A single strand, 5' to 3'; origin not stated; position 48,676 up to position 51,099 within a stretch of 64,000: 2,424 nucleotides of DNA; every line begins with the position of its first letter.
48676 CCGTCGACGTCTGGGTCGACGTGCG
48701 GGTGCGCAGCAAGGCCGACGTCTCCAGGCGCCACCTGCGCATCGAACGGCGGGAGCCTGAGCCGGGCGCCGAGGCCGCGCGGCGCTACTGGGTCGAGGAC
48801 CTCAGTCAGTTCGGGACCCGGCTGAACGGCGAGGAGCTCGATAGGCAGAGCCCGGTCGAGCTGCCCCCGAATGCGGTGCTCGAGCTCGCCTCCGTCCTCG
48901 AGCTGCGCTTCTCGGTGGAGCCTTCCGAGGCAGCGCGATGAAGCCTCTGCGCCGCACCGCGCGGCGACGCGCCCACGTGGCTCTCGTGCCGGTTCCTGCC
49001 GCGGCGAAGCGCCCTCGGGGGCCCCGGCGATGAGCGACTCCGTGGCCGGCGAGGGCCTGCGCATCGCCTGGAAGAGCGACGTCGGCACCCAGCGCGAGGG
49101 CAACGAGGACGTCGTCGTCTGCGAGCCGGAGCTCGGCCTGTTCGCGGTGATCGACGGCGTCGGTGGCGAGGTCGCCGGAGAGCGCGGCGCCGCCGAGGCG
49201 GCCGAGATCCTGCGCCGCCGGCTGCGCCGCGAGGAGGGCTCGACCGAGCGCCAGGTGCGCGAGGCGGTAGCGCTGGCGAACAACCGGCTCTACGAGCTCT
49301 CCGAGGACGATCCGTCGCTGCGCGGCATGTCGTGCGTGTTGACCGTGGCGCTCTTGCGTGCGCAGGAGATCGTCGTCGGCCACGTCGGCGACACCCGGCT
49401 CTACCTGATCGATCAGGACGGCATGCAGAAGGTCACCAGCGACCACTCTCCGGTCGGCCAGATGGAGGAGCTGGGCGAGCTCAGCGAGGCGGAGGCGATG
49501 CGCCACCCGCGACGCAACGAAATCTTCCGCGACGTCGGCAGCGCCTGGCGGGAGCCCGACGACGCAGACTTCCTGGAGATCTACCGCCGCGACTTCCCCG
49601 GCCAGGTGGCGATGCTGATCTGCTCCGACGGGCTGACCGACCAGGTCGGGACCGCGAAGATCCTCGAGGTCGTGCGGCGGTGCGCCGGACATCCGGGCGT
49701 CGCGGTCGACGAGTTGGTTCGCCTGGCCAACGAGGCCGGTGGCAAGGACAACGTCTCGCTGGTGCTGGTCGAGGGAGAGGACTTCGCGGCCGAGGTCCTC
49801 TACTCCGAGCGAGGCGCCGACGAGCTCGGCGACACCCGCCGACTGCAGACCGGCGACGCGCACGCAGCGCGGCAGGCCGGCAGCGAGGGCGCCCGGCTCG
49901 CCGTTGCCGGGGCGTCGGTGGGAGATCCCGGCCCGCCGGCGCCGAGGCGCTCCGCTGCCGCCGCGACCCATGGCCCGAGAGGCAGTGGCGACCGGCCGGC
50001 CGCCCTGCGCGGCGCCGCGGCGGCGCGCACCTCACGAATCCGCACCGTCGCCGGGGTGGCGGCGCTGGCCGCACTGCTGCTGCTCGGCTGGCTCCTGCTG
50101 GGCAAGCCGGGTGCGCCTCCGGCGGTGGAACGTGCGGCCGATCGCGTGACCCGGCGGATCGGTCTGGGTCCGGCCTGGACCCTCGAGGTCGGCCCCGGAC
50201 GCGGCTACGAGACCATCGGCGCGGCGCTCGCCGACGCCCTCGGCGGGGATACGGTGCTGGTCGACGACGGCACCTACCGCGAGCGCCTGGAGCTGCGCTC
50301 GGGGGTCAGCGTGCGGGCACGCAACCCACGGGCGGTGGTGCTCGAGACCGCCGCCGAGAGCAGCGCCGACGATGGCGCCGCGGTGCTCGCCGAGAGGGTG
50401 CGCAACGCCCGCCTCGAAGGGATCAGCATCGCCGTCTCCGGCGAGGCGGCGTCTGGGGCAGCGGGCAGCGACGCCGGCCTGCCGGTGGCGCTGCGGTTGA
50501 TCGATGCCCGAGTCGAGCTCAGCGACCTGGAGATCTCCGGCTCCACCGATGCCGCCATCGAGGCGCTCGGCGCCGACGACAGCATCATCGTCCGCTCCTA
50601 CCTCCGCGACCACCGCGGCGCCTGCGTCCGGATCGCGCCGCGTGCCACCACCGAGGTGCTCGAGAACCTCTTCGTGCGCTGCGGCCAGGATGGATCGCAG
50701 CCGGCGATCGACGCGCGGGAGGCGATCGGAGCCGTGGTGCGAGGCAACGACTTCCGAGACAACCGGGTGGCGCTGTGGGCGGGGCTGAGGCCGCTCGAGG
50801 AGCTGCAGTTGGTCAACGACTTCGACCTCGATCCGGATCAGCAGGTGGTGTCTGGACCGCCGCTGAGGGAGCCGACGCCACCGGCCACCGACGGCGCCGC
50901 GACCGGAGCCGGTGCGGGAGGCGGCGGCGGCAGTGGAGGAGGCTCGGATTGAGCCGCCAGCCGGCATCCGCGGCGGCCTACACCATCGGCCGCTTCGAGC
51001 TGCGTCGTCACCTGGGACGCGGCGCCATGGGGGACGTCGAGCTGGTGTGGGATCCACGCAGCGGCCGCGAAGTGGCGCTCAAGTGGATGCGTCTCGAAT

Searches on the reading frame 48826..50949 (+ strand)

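Call 25: search_protein_families(library=pfam, proteins=[window:48826-50949:+], max_evalue=0.0001)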
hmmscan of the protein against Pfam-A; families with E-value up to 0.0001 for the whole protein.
window:48826-50949:+ (708 aa): 2 families
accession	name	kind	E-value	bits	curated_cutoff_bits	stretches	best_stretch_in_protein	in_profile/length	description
PF00481.26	PP2C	-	5.5e-14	52.9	20.3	1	101-214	32-147/255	Protein phosphatase 2C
PF13672.11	PP2C_2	-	4e-11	43.3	24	1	103-274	24-178/209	Protein phosphatase 2C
